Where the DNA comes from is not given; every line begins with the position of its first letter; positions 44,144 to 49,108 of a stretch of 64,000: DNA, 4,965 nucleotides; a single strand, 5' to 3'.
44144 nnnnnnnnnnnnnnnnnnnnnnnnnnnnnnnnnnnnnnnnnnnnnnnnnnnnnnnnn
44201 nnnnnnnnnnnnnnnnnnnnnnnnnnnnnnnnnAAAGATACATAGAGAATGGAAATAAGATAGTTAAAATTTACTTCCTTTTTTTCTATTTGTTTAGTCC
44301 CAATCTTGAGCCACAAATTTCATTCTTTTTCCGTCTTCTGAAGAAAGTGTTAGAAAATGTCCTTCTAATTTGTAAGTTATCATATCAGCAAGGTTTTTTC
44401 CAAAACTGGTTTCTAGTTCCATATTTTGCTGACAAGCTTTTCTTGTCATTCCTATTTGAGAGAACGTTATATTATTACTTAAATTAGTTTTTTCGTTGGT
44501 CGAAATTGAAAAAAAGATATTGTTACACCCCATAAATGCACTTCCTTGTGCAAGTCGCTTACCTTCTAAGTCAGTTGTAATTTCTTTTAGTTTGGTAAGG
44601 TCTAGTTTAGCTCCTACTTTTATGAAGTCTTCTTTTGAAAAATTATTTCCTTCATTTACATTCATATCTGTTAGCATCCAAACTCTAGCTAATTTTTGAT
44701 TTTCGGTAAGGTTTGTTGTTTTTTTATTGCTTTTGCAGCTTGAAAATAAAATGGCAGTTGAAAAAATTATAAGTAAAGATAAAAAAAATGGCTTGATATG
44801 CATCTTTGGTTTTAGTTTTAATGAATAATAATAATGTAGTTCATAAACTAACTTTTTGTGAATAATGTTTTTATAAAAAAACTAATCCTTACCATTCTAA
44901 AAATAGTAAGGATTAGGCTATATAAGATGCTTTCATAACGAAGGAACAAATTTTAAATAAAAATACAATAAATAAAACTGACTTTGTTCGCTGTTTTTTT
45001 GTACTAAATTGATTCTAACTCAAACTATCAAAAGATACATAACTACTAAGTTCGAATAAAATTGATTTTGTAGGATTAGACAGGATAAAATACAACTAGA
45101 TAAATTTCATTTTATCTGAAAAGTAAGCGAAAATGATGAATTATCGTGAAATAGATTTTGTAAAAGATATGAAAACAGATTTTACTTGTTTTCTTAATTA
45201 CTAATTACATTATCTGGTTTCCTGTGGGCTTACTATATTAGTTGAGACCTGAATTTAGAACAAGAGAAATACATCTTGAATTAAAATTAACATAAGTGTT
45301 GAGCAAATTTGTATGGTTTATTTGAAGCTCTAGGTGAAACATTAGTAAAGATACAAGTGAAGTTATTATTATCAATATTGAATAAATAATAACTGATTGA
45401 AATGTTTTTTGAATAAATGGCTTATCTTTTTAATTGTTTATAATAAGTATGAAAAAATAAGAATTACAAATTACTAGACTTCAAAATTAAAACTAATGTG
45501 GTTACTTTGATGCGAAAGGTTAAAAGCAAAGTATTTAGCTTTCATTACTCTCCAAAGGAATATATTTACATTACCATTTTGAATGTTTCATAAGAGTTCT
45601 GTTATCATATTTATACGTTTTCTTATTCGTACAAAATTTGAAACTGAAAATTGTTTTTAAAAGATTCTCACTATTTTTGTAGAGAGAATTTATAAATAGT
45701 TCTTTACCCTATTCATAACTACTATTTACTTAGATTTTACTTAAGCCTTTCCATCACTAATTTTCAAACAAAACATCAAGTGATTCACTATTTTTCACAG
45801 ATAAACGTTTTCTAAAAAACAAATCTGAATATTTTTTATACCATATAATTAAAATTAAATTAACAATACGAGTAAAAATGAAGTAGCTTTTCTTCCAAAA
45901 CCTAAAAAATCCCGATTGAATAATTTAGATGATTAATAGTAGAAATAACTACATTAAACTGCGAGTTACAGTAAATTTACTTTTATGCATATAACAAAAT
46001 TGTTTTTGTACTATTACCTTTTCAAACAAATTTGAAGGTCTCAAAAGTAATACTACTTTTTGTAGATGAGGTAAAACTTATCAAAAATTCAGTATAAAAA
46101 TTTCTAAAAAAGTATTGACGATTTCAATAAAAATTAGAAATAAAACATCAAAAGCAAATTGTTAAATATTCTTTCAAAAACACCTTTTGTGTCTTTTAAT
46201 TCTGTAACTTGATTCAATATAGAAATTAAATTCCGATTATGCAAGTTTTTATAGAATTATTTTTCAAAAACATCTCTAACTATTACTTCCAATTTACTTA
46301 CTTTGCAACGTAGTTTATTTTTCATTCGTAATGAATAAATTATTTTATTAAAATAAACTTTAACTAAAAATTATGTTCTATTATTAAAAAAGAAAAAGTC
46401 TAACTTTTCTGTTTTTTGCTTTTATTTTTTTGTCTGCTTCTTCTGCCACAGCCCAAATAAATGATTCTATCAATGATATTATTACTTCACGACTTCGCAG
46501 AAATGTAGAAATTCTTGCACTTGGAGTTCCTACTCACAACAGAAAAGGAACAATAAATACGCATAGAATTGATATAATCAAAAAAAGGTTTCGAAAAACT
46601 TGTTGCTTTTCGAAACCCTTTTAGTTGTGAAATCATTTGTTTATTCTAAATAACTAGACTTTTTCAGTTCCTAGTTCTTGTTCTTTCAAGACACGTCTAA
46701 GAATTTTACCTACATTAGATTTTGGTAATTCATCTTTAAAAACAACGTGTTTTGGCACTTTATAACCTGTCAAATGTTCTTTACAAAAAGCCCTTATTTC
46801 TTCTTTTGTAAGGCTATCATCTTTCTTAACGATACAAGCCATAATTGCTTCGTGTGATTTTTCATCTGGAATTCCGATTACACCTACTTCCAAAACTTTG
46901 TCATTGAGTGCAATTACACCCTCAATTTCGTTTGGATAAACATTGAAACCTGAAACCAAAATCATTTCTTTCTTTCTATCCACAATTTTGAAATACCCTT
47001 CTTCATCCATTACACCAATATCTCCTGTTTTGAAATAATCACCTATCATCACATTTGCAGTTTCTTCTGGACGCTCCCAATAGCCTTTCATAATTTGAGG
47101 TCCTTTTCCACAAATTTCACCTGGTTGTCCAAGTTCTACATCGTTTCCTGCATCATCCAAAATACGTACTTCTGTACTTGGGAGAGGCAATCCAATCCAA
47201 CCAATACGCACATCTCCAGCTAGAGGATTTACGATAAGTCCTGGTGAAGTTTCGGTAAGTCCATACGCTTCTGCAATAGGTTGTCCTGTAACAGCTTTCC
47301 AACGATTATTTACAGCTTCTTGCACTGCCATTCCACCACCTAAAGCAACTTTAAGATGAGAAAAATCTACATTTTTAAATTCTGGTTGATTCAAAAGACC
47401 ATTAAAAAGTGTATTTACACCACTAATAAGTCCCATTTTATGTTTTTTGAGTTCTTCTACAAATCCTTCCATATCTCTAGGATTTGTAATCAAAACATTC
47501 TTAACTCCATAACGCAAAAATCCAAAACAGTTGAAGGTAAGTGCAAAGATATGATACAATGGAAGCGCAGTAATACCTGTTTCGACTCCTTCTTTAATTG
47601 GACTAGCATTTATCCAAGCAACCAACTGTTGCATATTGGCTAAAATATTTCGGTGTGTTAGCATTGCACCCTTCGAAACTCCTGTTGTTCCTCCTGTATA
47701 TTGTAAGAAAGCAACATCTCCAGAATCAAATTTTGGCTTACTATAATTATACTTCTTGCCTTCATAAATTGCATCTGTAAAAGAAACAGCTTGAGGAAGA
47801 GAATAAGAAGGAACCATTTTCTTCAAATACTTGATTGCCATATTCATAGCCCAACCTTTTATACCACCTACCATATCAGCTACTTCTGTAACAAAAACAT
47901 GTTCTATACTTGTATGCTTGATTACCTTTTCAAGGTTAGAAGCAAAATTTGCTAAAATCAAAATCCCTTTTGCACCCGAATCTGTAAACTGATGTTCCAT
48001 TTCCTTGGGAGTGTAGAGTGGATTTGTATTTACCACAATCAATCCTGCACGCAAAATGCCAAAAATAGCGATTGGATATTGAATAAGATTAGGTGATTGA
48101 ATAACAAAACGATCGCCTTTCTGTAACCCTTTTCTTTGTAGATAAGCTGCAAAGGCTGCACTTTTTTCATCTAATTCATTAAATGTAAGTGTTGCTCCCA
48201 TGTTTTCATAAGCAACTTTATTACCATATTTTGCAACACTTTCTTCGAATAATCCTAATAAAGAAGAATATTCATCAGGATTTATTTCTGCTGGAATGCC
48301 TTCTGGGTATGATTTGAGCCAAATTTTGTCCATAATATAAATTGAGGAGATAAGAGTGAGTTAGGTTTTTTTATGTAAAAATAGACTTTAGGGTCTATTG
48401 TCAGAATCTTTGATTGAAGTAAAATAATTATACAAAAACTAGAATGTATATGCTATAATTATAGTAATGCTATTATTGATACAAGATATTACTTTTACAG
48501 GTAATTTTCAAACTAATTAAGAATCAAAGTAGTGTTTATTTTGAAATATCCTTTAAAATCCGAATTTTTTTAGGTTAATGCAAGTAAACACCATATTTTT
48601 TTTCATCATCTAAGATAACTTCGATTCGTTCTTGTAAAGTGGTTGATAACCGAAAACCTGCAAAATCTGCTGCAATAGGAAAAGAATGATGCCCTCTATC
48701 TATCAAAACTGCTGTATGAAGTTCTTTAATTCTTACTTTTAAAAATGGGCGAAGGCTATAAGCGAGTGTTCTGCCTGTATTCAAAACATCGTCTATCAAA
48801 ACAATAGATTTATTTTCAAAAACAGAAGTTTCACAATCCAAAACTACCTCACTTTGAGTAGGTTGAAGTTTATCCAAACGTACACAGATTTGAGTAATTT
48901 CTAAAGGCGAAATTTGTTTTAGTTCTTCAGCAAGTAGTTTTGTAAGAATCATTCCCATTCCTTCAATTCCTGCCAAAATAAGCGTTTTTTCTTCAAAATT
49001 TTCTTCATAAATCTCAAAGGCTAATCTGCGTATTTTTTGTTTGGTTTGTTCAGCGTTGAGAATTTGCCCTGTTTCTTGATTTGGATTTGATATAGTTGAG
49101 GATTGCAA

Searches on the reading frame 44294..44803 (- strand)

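Call 90: search_protein_families(library=pfam, proteins=[window:44294-44803:-], max_evalue=0.001)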
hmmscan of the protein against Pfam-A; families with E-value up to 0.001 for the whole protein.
window:44294-44803:- (169 aa): 1 family
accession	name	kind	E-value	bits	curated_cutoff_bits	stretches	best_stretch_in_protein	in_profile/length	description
PF03724.22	META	-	5.6e-13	49.3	24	1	86-163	34-108/109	META domain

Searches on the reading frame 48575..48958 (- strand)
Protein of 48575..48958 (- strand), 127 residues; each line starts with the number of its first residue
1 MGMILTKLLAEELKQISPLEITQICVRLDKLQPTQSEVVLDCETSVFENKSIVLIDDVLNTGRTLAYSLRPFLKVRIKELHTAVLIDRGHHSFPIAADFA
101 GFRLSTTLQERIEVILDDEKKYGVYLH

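Call 90: search_protein_families(library=pfam, proteins=[window:48575-48958:-], max_evalue=0.001)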
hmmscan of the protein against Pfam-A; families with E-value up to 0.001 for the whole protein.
window:48575-48958:- (127 aa): 1 family
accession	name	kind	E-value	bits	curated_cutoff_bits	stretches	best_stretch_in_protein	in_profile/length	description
PF00156.33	Pribosyltran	-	2e-12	47.2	26.3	1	6-97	44-135/158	Phosphoribosyl transferase domain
